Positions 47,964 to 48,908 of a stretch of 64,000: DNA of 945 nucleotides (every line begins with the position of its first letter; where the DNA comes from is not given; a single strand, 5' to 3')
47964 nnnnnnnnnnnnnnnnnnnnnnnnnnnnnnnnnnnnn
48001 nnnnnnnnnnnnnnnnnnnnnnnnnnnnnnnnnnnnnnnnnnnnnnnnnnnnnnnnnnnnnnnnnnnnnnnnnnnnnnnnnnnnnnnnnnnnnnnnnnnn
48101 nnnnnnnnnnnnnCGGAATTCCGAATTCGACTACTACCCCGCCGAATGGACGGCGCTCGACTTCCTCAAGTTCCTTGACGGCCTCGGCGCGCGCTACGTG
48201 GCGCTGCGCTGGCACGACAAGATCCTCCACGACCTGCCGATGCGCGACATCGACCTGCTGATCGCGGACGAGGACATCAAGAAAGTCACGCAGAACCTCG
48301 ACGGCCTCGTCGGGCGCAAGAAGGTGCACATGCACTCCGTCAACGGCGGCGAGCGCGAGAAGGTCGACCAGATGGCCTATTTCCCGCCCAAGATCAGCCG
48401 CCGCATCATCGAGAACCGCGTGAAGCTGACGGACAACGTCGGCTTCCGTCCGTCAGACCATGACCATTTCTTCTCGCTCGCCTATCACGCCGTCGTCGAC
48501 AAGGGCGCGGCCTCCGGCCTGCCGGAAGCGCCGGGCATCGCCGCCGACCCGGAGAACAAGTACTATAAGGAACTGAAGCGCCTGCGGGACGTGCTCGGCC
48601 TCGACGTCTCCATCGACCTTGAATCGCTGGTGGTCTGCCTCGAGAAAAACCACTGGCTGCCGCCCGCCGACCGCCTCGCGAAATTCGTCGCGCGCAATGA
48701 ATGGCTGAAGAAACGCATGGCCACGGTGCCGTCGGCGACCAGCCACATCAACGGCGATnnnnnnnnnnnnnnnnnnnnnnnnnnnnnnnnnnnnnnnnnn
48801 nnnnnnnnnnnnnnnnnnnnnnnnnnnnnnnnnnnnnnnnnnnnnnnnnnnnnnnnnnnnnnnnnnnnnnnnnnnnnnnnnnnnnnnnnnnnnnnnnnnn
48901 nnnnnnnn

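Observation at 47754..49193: Gene B: a Pol-beta-type nucleotidyltransferase-like segment fused to a C-terminal segment that threads onto nucleoside diphosphate kinase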

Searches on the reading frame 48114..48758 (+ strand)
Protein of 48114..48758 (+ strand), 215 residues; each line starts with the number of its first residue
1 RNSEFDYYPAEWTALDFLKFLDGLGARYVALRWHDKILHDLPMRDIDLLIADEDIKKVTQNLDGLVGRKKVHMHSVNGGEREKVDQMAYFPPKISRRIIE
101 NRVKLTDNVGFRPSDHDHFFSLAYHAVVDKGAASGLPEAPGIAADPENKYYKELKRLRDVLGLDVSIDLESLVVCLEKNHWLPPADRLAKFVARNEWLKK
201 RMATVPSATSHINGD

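Call 47: predict_structure(alignment_id=A4)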
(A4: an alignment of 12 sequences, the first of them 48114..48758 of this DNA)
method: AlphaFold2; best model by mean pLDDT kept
length: 215 residues; sequences in the alignment: 12
mean_pLDDT: 84.2   pTM: 0.81
mean pLDDT of the five models: 84.2, 78.8, 75.5, 66.8, 65.8
residues with pLDDT >= 90: 103; 70-90: 82; 50-70: 20; < 50: 10
segments of 3 or more residues with pLDDT < 50: 1-3, 209-215
pLDDT, mean of each block of 10 residues (from residue 1): 62 92 95 86 86 88 77 75 61 88 93 94 91 94 92 96 96 93 79 86 66 44
secondary structure, 60 per line:
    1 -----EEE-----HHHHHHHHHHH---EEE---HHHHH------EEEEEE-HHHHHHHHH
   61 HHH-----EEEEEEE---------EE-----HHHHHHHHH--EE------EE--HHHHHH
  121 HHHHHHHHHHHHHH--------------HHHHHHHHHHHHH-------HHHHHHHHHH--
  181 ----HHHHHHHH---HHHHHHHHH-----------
elements in order: E6-8 H14-24 E28-30 H34-38 E45-50 H52-63 E69-75 H92-100 H115-134 H149-161 H169-178 H185-192 H196-204

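Call 51: fold_search(model_id=the predicted structure, library=pdb)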
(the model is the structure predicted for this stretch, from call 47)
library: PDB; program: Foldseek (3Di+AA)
matches with E <= 10: 230; with E <= 0.001: 1
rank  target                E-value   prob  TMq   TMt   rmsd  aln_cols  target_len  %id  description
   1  8an4_B                8.2e-04  0.98  0.32  0.36  10.7       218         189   12  MenT1 toxin (rv0078a) from Mycobacterium tuberculosis H37Rv (released 2023-08-02)
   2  8an5_A                1.5e-03  0.96  0.32  0.35  12.3       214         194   12  MenAT1 toxin-antitoxin complex (rv0078a-rv0078b) from Mycobacterium tuberculosis H37Rv (released 2023-08-02)
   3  8rr5                  2.9e-03  0.99  0.33  0.40   9.6       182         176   13  MenT1 toxin (rv0078a) from Mycobacterium tuberculosis H37Rv, phosphorylated at T39 (released 2024-09-11)
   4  8an5_B                4.5e-03  0.95  0.33  0.37  10.5       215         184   12  MenAT1 toxin-antitoxin complex (rv0078a-rv0078b) from Mycobacterium tuberculosis H37Rv (released 2023-08-02)
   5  8an4_A                4.5e-03  0.93  0.33  0.36  10.1       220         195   12  MenT1 toxin (rv0078a) from Mycobacterium tuberculosis H37Rv (released 2023-08-02)
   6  5kqj_MODEL_1_A        9.0e-03  0.98  0.41  0.46   6.8       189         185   12  Solution Structure of Antibiotic-Resistance Factor ANT(2'')-Ia Reveals Substrate-Regulated Conformation Dynami (released 2017-07-12)
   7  5cfu                  1.9e-02  0.96  0.42  0.50   6.7       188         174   12  Crystal Structure of ANT(2")-Ia in complex with adenylyl-2"-tobramycin (released 2016-07-20)
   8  5uvd                  3.2e-02  0.84  0.41  0.40  10.1       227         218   10  Crystal structure of an antigenic nucleotidyltransferase-like protein from Paracoccidioides brasiliensis (released 2018-01-31)
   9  5cfs                  4.7e-02  0.89  0.42  0.49   6.6       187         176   12  Crystal Structure of ANT(2")-Ia in complex with AMPCPP and tobramycin (released 2016-03-16)
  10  4wqk                  5.0e-02  0.87  0.41  0.49   6.4       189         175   12  Crystal structure of aminoglycoside nucleotidylyltransferase ANT(2")-Ia, apo form (released 2014-11-12)
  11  5hc9_B                8.2e-02  0.14  0.21  0.14  14.8       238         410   12  Thermotoga maritima CCA-adding enzyme complexed with tRNA_CCA (released 2016-04-27)
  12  4fo1_A                1.3e-01  0.54  0.32  0.42   7.2       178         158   13  Crystal structure of lincosamide antibiotic adenylyltransferase LnuA, apo (released 2012-07-04)
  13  3aqk                  1.3e-01  0.13  0.23  0.15  15.5       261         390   15  Structure of bacterial protein (apo form I) (released 2011-02-09)
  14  5hc9_A                1.7e-01  0.15  0.26  0.16  14.3       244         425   11  Thermotoga maritima CCA-adding enzyme complexed with tRNA_CCA (released 2016-04-27)
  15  1vfg_A                2.1e-01  0.15  0.27  0.20  10.8       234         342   12  Crystal structure of tRNA nucleotidyltransferase complexed with a primer tRNA and an incoming ATP analog (released 2004-08-10)
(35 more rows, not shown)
